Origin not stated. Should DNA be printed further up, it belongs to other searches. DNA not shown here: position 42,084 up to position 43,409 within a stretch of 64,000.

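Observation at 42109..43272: Cre-like tyrosine recombinase precisely bracketed by a perfect 17-bp inverted repeat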

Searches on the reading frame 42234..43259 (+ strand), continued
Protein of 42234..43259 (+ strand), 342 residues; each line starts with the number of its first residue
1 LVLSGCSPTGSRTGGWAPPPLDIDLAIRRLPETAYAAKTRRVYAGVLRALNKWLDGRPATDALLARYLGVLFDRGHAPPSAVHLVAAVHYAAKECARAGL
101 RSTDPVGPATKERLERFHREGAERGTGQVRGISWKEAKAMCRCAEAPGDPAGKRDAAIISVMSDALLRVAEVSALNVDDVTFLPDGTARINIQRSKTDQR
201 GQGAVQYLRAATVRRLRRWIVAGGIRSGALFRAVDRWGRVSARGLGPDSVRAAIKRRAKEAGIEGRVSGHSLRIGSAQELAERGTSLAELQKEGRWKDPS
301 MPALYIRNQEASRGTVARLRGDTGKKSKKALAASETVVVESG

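Call 23: find_encoding_contigs(protein=P0007, flank=6000, max_places=4)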
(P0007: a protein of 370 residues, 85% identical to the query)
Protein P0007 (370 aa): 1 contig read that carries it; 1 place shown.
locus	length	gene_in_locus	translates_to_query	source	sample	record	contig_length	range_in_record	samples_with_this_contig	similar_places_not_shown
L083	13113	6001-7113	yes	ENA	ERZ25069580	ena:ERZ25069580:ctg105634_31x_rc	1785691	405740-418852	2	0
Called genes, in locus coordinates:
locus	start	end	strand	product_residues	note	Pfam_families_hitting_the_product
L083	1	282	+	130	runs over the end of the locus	PF00411:Ribosomal_S11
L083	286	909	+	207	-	PF00163:Ribosomal_S4, PF01479:S4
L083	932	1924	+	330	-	PF01193:RNA_pol_L, PF01000:RNA_pol_A_bac, PF03118:RNA_pol_A_CTD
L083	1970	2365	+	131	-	PF01196:Ribosomal_L17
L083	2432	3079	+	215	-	PF08843:AbiEii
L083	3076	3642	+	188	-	-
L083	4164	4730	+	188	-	-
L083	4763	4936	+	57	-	-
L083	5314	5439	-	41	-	-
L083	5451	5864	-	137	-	-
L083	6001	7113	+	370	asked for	PF00589:Phage_integrase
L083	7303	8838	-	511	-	PF00884:Sulfatase, PF16347:SGSH_C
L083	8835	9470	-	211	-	PF21948:LplA-B_cat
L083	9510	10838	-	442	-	PF00768:Peptidase_S11, PF13354:Beta-lactamase2, PF07943:PBP5_C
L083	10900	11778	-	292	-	PF03330:DPBB_1, PF05036:SPOR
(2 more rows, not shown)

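Call 60: search_protein_families(library=phrogs, proteins=[P0001], max_evalue=0.01)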
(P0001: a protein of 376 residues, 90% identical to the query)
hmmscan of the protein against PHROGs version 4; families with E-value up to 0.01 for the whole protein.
P0001 (376 aa): 3 families
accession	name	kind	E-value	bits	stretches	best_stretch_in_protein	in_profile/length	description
phrog_1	-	integration and excision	3.5e-20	73.8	1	63-346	182-446/611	integrase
phrog_216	-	integration and excision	1.4e-12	48.3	1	150-342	46-231/301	integrase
phrog_29857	-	unknown function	1.3e-07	32.8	1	296-347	17-68/73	-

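Call 68: find_related_loci(query=A6, collection=viral_contigs, flank=4000)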
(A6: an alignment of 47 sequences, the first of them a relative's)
Query A6 (376 aa) in viral_contigs; peptide patterns used: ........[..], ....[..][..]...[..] (x = any residue, [..] = any of these).
22 stretches matched a pattern; 3 encode a relative of the query (tblastn E <= 1e-3); 3 distinct loci.
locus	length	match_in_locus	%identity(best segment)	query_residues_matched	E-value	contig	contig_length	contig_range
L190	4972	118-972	27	62-353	2e-19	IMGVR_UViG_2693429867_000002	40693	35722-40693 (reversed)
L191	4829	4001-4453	32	177-334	1e-17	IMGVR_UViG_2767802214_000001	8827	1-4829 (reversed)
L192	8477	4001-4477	31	182-345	2e-16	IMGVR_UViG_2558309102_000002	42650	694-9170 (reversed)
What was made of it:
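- Closest known: Cre/loxP of phage P1 and other Cre-type recombinases. Different: The module is chromosomal, multicopy and not phage-borne (call 68).
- Tried and rejected: Viral contigs (call 68).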

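Call 70: predict_structure(alignment_id=A6)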
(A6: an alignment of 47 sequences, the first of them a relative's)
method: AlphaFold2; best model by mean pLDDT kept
length: 376 residues; sequences in the alignment: 47
mean_pLDDT: 80.1   pTM: 0.56
mean pLDDT of the five models: 80.1, 78.3, 77.4, 76.1, 75.6
residues with pLDDT >= 90: 199; 70-90: 82; 50-70: 39; < 50: 56
segments of 3 or more residues with pLDDT < 50: 1-14, 338-376
pLDDT, mean of each block of 10 residues (from residue 1): 42 54 71 65 64 95 90 97 93 95 86 95 88 94 87 66 96 94 98 93 96 96 71 90 98 96 93 96 96 87 88 81 79 56 39 34 31 32
secondary structure, 60 per line:
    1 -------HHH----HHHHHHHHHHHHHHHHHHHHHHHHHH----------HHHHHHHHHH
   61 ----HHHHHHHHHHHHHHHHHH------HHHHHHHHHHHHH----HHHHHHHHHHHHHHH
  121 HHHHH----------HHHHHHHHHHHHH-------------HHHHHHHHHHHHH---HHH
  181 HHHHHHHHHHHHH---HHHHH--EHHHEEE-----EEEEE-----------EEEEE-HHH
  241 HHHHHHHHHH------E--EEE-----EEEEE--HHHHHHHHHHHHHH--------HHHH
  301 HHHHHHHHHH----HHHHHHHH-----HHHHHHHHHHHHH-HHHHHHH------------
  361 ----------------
elements in order: H15-40 H51-60 H65-82 H89-101 H106-125 H136-148 H162-174 H178-193 H197-201 E208-210 E216-220 E232-236 H238-250 E260-262 E268-272 H275-288 H297-310 H315-322 H328-340 H342-348
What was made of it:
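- On Cre-type simple recombinases: The AF2 model of P0001 has pLDDT 80 (call 70).
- Closest known: Cre/loxP of phage P1 and other Cre-type recombinases. Different: There is an extra N-terminal helix of about 45 aa (call 70).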

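Call 74: fold_search(model_id=the predicted structure, library=pdb)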
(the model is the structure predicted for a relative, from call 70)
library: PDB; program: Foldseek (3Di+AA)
matches with E <= 10: 168; with E <= 0.001: 68
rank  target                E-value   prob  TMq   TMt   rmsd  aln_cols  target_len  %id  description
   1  5u91_F                5.0e-13  1.00  0.48  0.56   8.6       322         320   23  Crystal structure of Tre/loxLTR complex (released 2017-07-26)
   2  4crx_A                5.3e-13  1.00  0.48  0.55   7.9       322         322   22  ASYMMETRIC DNA-BENDING IN THE CRE-LOXP SITE-SPECIFIC RECOMBINATION SYNAPSE (released 1999-06-14)
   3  3crx_A                6.7e-13  1.00  0.47  0.55   7.7       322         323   22  CRE RECOMBINASE/DNA COMPLEX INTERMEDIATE I (released 1999-12-14)
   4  5u91_E                7.3e-13  1.00  0.46  0.53   8.0       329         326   23  Crystal structure of Tre/loxLTR complex (released 2017-07-26)
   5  2hof_B                8.9e-13  1.00  0.47  0.55   8.3       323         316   21  Crystal structure of the pre-cleavage synaptic complex in the cre-loxp site-specific recombination (released 2007-06-26)
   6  1nzb_E                1.0e-12  1.00  0.48  0.55   7.9       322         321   22  Crystal structure of wild type Cre recombinase-loxP synapse (released 2003-09-16)
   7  1pvr_A                1.2e-12  1.00  0.48  0.55   7.4       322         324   23  BASIS FOR A SWITCH IN SUBSTRATE SPECIFICITY: CRYSTAL STRUCTURE OF SELECTED VARIANT OF CRE SITE-SPECIFIC RECOMBINASE, L (released 2004-02-17)
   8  3c28_B                1.2e-12  1.00  0.47  0.56   8.3       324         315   21  Crystal structure of the product synapse complex (released 2009-02-17)
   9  1pvr_B                1.5e-12  1.00  0.48  0.56   8.4       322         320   22  BASIS FOR A SWITCH IN SUBSTRATE SPECIFICITY: CRYSTAL STRUCTURE OF SELECTED VARIANT OF CRE SITE-SPECIFIC RECOMBINASE, L (released 2004-02-17)
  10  1ma7_B                1.7e-12  1.00  0.47  0.55   8.7       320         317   22  Crystal structure of Cre site-specific recombinase complexed with a mutant DNA substrate, LoxP-A8/T27 (released 2003-07-08)
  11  1ma7_A                2.2e-12  1.00  0.48  0.55   7.4       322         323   22  Crystal structure of Cre site-specific recombinase complexed with a mutant DNA substrate, LoxP-A8/T27 (released 2003-07-08)
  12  1nzb_A                2.9e-12  1.00  0.48  0.53   7.9       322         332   23  Crystal structure of wild type Cre recombinase-loxP synapse (released 2003-09-16)
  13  5u91_B                3.2e-12  1.00  0.49  0.55   8.5       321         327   22  Crystal structure of Tre/loxLTR complex (released 2017-07-26)
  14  5u91_A                3.2e-12  1.00  0.47  0.53   8.2       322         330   22  Crystal structure of Tre/loxLTR complex (released 2017-07-26)
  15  1pvq_B                3.4e-12  1.00  0.48  0.56   8.4       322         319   22  BASIS FOR A SWITCH IN SUBSTRATE SPECIFICITY: CRYSTAL STRUCTURE OF SELECTED VARIANT OF CRE SITE-SPECIFIC RECOMBINASE, L (released 2004-02-17)
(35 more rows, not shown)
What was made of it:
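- On Cre-type simple recombinases: Foldseek ranks 1-31 are all Cre or Tre, followed by XerA, XerH and IntI (call 74).
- Closest known: Single-recombinase Xer systems. Same: XerA and XerH are the next-best structural matches after Cre (call 74).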

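Call 75: find_encoding_contigs(protein=P0056, flank=3000, max_places=6)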
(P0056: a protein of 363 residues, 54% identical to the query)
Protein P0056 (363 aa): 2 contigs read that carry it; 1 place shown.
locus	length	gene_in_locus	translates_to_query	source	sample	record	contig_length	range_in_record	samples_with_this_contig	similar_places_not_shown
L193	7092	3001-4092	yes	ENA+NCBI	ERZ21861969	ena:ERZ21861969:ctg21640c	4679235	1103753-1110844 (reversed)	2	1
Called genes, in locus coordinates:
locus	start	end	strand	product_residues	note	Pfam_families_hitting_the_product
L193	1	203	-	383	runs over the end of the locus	PF01408:GFO_IDH_MocA, PF03447:NAD_binding_3 (weak), PF02894:GFO_IDH_MocA_C, PF22725:GFO_IDH_MocA_C3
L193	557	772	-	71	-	-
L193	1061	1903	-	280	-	-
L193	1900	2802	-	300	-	-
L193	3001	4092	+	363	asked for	PF00589:Phage_integrase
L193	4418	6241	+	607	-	PF00496:SBP_bac_5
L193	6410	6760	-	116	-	PF00376:MerR, PF13411:MerR_1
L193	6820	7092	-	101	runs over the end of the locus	PF00216:Bac_DNA_binding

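Call 76: find_encoding_contigs(protein=P0048, flank=3000, max_places=6)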
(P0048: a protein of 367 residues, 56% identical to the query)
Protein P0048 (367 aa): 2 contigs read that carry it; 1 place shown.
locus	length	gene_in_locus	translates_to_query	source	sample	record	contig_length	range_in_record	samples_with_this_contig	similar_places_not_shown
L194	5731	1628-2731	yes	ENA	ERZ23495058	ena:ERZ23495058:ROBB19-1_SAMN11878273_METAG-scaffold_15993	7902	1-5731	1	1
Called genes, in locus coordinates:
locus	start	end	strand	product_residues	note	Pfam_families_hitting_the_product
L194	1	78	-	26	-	?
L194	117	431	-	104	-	-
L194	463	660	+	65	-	-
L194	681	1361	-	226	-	-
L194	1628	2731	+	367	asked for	PF00589:Phage_integrase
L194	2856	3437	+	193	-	PF00665:rve, PF13683:rve_3 (weak)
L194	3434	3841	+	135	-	PF13481:AAA_25 (faint), PF01695:IstB_IS21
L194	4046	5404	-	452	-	-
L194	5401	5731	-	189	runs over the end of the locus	-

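Call 77: find_encoding_contigs(protein=P0004, flank=5000, max_places=3)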
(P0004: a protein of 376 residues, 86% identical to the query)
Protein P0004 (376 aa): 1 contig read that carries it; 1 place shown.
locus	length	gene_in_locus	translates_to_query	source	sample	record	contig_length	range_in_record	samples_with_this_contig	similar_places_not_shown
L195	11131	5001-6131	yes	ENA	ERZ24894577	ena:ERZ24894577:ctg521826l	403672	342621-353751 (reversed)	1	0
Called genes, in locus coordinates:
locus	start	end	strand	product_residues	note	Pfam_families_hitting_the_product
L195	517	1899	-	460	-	PF13431:TPR_17 (faint)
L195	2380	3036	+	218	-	-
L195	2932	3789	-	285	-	-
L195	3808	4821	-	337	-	-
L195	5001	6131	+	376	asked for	PF00589:Phage_integrase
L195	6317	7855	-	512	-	PF00884:Sulfatase, PF16347:SGSH_C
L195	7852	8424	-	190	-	PF21948:LplA-B_cat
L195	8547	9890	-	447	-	PF00768:Peptidase_S11, PF13354:Beta-lactamase2, PF07943:PBP5_C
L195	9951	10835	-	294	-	PF03330:DPBB_1, PF05036:SPOR (faint)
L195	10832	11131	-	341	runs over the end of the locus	PF13406:SLT_2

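Call 78: find_encoding_contigs(protein=P0013, flank=5000, max_places=3)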
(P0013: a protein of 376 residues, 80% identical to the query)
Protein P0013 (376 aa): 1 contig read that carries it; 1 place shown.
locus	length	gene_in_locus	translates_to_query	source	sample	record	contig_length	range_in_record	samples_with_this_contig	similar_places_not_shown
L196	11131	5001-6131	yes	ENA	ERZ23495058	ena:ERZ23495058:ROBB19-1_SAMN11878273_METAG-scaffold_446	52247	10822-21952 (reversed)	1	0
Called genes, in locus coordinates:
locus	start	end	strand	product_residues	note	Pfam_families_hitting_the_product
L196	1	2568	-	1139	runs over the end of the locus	PF00698:Acyl_transf_1, PF00550:PP-binding (weak), PF08659:KR, PF00106:adh_short, PF13561:adh_short_C2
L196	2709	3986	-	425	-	PF00144:Beta-lactamase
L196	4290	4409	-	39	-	-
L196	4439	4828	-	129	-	-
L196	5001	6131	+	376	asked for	PF00589:Phage_integrase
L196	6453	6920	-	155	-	PF03100:CcmE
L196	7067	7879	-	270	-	PF01578:Cytochrom_C_asm, PF27518:CcmC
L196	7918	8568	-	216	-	PF03379:CcmB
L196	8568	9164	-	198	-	PF00005:ABC_tran, PF02463:SMC_N (faint), PF13304:AAA_21 (faint)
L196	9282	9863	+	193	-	PF04542:Sigma70_r2, PF08281:Sigma70_r4_2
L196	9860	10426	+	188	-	-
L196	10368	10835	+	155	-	-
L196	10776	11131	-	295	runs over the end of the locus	PF01171:ATP_bind_3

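Call 87: find_encoding_contigs(protein=P0002, flank=5000, max_places=3)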
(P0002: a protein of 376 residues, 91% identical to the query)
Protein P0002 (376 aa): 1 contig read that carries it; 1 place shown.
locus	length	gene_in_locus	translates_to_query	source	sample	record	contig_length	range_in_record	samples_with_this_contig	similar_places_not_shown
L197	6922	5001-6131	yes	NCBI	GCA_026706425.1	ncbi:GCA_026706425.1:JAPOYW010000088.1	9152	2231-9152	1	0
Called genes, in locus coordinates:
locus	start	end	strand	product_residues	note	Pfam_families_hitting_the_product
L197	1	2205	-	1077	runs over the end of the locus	PF00698:Acyl_transf_1, PF00550:PP-binding (weak), PF08659:KR, PF00106:adh_short, PF13561:adh_short_C2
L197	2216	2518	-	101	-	-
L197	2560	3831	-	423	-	PF00144:Beta-lactamase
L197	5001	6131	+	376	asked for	PF00589:Phage_integrase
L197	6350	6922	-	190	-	PF25275:Golvesin_C (weak)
